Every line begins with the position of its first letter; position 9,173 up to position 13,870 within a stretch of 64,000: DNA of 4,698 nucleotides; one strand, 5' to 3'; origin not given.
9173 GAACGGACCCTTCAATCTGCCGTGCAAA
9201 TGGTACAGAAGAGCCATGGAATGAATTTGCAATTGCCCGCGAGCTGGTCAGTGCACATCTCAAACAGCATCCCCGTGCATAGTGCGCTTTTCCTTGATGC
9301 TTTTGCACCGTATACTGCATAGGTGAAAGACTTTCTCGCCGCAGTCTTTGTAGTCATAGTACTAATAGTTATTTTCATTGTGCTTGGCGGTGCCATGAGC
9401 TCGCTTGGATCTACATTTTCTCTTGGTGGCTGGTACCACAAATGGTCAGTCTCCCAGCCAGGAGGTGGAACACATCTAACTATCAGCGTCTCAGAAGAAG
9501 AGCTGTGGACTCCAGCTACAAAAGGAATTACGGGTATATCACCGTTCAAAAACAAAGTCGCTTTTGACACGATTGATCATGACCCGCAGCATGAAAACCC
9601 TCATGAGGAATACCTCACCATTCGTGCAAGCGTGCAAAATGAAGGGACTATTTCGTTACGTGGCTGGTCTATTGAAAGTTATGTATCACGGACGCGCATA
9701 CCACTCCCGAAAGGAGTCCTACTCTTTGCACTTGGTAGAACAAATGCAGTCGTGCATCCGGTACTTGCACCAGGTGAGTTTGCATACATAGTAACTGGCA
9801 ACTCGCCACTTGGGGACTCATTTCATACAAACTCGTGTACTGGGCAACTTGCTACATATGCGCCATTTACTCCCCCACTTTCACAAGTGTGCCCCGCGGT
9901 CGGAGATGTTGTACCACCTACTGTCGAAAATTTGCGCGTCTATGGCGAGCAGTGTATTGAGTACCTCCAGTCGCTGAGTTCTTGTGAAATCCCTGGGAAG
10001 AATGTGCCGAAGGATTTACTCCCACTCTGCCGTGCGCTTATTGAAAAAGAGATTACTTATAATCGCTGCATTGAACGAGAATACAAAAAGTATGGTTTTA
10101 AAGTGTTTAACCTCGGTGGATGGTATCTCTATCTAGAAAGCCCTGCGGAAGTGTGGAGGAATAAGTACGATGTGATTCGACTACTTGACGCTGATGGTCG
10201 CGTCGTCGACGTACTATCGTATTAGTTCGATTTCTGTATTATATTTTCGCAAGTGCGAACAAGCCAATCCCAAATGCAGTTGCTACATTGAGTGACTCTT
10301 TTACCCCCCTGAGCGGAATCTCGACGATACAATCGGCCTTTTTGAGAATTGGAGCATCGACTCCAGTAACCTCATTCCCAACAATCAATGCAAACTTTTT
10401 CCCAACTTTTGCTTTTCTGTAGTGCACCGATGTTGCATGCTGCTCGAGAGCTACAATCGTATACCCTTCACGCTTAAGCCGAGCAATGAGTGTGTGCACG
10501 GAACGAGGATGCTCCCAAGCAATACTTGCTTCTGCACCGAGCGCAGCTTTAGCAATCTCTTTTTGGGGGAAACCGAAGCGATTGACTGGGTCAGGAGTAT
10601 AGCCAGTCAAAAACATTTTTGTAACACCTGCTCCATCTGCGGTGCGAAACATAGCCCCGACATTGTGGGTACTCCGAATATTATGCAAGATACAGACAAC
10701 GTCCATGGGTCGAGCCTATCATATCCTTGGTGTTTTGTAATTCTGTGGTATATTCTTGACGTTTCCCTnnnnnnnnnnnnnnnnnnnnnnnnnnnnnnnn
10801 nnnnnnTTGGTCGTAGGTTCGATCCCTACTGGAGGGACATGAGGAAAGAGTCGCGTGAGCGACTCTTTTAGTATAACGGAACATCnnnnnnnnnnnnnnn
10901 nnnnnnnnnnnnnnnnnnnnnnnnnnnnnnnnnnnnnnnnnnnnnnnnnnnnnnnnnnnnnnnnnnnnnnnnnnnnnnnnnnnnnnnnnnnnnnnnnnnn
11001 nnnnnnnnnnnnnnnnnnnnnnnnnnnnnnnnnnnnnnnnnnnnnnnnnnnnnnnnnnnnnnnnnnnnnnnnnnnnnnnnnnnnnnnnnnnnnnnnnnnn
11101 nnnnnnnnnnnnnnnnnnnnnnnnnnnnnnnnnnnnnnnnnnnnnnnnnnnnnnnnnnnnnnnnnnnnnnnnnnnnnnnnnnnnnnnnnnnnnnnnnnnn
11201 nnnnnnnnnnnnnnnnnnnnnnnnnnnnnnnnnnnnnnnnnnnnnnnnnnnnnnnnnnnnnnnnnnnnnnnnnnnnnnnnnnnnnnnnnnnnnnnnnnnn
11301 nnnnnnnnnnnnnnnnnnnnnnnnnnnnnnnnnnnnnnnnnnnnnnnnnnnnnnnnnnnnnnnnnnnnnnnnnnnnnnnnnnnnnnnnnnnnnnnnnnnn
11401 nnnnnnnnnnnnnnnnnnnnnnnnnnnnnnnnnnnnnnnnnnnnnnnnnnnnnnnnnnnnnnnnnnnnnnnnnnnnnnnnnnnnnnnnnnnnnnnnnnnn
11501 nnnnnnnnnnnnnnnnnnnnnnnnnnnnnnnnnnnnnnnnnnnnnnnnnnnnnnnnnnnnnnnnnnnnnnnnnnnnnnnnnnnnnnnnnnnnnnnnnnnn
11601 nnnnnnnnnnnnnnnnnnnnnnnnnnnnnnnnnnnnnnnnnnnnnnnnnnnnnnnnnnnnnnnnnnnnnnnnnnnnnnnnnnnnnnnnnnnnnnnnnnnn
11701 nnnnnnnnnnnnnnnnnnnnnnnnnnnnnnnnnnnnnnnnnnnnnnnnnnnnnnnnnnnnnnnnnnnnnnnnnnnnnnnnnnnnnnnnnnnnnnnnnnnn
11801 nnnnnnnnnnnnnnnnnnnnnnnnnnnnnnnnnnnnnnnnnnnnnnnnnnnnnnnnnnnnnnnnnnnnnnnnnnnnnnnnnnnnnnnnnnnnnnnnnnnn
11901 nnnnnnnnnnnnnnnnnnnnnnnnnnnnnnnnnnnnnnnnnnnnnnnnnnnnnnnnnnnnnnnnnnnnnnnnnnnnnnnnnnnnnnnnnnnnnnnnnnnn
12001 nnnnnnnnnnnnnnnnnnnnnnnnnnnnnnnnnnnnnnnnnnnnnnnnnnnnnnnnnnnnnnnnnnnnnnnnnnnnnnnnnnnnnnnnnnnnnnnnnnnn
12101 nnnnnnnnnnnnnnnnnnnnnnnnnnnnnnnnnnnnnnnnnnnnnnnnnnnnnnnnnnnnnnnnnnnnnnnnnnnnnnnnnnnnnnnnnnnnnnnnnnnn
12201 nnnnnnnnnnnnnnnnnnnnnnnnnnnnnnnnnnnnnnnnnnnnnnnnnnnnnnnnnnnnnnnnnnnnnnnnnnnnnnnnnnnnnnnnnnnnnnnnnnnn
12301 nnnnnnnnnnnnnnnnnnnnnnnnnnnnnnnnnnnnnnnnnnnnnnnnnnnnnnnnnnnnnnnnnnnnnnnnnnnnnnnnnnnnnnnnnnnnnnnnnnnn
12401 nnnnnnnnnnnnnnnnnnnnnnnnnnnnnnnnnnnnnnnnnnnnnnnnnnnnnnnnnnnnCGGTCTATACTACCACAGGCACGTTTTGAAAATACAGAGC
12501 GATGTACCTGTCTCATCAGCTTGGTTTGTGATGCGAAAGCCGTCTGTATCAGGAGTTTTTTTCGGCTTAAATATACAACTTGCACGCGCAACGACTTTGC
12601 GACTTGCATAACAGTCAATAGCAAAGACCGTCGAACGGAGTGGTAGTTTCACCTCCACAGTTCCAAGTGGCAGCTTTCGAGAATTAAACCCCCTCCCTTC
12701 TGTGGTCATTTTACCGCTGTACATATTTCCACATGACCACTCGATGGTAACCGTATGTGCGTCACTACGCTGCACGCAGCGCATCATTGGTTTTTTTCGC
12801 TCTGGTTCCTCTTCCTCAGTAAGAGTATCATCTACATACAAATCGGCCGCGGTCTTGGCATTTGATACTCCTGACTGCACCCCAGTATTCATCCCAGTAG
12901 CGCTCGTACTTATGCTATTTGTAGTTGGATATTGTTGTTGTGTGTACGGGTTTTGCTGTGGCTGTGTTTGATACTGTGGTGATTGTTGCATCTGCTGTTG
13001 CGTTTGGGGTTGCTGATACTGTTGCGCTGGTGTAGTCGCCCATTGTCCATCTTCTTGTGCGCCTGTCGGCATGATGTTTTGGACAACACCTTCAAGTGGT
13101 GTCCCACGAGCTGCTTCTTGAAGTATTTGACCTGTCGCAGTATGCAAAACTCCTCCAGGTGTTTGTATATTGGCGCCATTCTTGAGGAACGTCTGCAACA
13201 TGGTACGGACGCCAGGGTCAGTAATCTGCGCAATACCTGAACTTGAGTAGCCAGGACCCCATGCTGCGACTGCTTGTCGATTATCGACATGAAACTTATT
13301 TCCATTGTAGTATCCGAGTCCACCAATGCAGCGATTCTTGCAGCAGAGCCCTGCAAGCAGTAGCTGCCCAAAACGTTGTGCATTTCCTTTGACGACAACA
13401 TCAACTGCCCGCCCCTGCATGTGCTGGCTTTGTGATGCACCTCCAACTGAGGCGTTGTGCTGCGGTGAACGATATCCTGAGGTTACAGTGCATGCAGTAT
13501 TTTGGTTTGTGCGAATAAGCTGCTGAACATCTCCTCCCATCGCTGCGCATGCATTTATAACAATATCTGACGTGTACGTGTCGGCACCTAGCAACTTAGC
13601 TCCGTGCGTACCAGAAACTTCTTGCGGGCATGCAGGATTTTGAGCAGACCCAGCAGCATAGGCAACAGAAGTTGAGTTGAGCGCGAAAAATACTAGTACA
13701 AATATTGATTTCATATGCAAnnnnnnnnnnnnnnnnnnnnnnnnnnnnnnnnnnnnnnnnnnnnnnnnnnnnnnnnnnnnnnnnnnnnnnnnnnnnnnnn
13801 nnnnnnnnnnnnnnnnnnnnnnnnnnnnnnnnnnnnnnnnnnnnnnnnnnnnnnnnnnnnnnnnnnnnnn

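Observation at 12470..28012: Nine-gene tandem array of secreted modular proteins with a swappable enzymatic head, low-complexity linker and shared C-terminal Cys-stabilised tail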

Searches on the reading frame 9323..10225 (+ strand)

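Call 18: search_protein_families(library=pfam, proteins=[window:9323-10225:+], max_evalue=0.001)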
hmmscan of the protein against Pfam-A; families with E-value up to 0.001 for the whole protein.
window:9323-10225:+ (300 aa): 1 family
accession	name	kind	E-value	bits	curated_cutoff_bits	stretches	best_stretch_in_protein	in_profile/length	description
PF00932.25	LTD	-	1.8e-06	28.7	34.3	0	76-165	5-74/109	Lamin Tail Domain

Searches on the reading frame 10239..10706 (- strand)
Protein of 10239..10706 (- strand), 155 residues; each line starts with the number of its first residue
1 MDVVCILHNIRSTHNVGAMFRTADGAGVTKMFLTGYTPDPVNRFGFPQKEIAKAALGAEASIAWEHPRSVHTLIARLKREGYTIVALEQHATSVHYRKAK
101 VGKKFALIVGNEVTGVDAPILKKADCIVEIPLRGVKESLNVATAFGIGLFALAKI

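Call 18: search_protein_families(library=pfam, proteins=[window:10239-10706:-], max_evalue=0.001)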
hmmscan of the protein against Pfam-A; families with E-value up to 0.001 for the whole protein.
window:10239-10706:- (155 aa): 1 family
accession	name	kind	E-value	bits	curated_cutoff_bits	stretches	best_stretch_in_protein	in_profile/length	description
PF00588.24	SpoU_methylase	-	2.4e-30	105.9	29.7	1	3-149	2-141/142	SpoU rRNA Methylase family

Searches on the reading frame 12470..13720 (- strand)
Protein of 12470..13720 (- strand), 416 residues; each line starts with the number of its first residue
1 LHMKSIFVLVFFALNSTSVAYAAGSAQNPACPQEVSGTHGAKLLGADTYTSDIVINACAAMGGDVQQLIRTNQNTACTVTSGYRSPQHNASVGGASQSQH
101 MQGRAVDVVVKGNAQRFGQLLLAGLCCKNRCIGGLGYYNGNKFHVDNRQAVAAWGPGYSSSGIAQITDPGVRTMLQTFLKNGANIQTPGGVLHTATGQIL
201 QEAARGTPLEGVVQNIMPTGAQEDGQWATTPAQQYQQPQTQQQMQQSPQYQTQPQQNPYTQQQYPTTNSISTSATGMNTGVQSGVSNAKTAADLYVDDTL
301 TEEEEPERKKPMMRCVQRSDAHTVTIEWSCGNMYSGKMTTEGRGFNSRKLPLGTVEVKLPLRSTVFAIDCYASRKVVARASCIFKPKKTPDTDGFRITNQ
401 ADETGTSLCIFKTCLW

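Call 3: search_protein_families(library=pfam, proteins=[window:12470-13720:-], max_evalue=0.1)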
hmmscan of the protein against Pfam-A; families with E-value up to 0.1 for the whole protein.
window:12470-13720:- (416 aa): 3 families
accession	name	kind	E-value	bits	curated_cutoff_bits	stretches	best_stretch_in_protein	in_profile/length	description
PF08291.16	Peptidase_M15_3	-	5.9e-15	55.8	23.2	1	68-145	34-107/108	Peptidase M15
PF05951.18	Peptidase_M15_2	-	1.7e-08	34.8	27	1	70-147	67-147/153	Bacterial protein of unknown function (DUF882)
PF22700.2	MVD-like_N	-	0.058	13.5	27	0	261-326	17-83/157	Diphosphomevalonate decarboxylase-like N-terminal domain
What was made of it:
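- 12470..13720 (-): g1: exported LAS metallopeptidase (Peptidase_M15_3 / MepK-like) + linker + tail domain A only + C-terminal CxxxxC motif. Likely ATG start at 13714. Pfam PF08291 5.9e-15, 55.8 bits against cut-off 23.2 (call 3).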

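Call 4: search_protein_families(library=ncbifam, proteins=[window:12470-13720:-], max_evalue=0.1)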
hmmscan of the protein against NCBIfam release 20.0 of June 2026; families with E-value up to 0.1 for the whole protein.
window:12470-13720:- (416 aa): 3 families
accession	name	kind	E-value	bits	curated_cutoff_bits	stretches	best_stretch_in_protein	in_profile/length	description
NF053624.1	PtglEndpepMepK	equivalog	1.8e-09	37.7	185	1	68-147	92-170/176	peptidoglycan L,D-endopeptidase MepK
TIGR01240.1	mevDPdecarb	equivalog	0.025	13.6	171.35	1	261-320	21-80/305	diphosphomevalonate decarboxylase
NF047735.1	MPL36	exception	0.058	13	430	1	285-365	54-132/305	RlpA family plasminogen-binding lipoprotein MPL36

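Call 49: search_protein_families(library=phrogs, proteins=[window:12470-13720:-], max_evalue=0.05)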
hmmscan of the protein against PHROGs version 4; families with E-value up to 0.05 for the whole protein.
window:12470-13720:- (416 aa): 4 families
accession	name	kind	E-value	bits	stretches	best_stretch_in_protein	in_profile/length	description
phrog_894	-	lysis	5.2e-18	66.2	1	67-157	79-176/389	endolysin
phrog_17373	-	other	2.1e-09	38.4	1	51-157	33-131/224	peptidase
phrog_25247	-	other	0.00014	22.1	1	76-138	438-498/520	peptidase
phrog_28234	-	lysis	0.0024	18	1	52-102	269-315/372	endolysin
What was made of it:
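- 12470..13720 (-): PHROG endolysin phrog_894 5.2e-18 (call 49).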
